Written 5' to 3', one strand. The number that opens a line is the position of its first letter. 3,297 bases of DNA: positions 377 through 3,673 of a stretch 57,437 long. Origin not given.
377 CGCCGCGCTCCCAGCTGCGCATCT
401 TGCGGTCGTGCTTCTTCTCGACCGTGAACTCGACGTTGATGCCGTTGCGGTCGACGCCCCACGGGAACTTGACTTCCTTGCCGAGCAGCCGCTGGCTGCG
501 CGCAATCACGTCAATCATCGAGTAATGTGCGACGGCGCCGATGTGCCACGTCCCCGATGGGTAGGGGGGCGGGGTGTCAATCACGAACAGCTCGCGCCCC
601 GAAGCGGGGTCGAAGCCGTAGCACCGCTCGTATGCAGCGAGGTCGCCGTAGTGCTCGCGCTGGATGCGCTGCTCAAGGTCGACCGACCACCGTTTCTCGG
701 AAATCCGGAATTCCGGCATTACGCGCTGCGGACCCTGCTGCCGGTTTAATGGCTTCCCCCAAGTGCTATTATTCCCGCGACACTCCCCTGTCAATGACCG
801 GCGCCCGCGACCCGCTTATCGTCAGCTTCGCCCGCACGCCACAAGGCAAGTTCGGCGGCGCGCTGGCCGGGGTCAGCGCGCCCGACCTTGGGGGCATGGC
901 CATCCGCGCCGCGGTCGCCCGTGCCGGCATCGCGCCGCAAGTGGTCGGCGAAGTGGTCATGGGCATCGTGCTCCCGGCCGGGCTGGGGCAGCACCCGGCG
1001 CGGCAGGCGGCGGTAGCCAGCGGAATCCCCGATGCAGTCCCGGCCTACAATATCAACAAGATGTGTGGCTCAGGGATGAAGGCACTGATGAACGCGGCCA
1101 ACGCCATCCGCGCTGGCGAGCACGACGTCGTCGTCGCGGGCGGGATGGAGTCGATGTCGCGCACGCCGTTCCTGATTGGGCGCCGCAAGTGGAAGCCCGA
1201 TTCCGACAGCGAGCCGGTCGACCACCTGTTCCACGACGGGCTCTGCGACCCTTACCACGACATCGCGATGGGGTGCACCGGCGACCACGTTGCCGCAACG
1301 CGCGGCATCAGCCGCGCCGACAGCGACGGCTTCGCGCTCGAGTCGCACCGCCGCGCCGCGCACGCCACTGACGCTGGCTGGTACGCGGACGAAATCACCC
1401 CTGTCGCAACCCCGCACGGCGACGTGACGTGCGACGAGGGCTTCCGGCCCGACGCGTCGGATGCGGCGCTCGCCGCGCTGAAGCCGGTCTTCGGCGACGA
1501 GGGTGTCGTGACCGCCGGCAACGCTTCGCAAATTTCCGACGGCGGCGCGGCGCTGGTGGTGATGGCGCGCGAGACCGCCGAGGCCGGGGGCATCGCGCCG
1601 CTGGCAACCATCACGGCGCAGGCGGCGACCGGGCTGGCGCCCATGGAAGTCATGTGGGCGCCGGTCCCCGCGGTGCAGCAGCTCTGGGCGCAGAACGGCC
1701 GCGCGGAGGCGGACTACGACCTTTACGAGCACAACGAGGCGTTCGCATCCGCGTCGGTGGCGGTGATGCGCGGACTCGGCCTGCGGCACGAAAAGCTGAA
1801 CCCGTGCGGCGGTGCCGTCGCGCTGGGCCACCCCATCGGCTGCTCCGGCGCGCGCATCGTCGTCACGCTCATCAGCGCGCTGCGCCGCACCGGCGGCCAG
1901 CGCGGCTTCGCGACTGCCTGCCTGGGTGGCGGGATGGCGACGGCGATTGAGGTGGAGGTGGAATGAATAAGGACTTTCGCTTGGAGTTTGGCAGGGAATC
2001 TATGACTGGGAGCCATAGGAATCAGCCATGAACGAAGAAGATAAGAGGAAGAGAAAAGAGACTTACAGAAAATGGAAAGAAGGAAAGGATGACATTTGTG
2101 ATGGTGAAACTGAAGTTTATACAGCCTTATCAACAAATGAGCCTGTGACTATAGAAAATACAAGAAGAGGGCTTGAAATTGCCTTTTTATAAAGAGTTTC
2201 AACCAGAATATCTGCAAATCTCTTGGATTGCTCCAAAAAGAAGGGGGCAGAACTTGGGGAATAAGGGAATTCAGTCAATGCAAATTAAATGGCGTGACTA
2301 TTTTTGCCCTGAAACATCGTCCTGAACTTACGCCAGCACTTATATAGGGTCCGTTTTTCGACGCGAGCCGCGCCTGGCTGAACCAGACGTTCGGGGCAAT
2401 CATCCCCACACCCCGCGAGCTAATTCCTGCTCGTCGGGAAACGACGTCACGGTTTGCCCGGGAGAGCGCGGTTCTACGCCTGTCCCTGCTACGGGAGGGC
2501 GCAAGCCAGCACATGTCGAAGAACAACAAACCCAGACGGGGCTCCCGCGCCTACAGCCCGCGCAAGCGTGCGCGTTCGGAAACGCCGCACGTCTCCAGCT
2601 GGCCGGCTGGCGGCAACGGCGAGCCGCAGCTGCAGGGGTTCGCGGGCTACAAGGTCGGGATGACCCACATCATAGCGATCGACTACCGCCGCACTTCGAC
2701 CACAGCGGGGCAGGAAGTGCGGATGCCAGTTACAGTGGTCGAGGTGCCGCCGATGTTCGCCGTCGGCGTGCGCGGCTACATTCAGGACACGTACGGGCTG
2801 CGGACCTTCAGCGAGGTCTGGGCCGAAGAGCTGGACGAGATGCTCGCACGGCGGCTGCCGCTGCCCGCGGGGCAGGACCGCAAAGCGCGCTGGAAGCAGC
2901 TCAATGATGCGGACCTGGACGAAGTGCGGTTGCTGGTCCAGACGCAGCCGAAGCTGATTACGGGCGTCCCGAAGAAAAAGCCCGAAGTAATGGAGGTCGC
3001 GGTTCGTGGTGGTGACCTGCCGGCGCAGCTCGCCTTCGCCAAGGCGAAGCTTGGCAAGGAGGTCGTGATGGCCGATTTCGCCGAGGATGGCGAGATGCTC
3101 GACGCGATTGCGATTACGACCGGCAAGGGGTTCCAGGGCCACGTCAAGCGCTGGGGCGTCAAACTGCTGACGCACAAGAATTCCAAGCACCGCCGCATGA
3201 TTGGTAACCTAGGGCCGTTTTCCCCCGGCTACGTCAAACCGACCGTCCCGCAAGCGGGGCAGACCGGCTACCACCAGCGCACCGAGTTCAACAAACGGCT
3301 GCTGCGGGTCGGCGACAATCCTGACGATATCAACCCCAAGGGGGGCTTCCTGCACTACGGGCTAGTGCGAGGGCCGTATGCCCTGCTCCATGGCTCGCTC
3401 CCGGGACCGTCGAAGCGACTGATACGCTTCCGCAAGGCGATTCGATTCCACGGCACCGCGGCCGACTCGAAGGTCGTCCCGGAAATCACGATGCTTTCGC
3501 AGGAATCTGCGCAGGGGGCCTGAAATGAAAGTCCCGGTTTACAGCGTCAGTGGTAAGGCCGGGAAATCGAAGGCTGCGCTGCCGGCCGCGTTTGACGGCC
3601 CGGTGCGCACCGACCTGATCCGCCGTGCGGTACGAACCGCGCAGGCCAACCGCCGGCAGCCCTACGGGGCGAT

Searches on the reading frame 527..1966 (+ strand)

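Call 28: search_protein_families(library=pfam, proteins=[window:527-1966:+])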
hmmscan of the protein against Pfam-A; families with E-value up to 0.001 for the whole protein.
window:527-1966:+ (479 aa): 3 families
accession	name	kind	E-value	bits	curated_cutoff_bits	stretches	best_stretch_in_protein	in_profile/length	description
PF00108.29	Thiolase_N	-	1.5e-79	267.5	26.4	1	98-348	3-259/260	Thiolase, N-terminal domain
PF02803.24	Thiolase_C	-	5e-36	123.5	27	1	357-477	2-122/123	Thiolase, C-terminal domain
PF00109.32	ketoacyl-synt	-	9.3e-06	25.9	20.8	1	172-223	166-217/252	Beta-ketoacyl synthase, N-terminal domain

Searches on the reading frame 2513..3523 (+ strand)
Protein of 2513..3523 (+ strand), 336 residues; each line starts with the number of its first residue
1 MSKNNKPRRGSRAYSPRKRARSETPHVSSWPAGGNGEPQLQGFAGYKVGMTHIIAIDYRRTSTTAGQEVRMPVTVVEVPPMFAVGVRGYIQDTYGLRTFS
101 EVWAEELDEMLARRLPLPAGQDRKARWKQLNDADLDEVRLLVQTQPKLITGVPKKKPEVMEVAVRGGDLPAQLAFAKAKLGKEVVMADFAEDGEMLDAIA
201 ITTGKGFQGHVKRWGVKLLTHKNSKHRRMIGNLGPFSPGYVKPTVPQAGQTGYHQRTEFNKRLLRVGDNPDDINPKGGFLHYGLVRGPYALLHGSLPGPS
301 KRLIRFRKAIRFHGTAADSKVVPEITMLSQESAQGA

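Call 47: find_encoding_contigs(protein=window:2513-3523:+, flank=10000, max_places=3)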
Protein window:2513-3523:+ (336 aa): no gene with exactly this product is on record in the collection.
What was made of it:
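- Tried and rejected: The left-end look-up found nothing (call 47).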
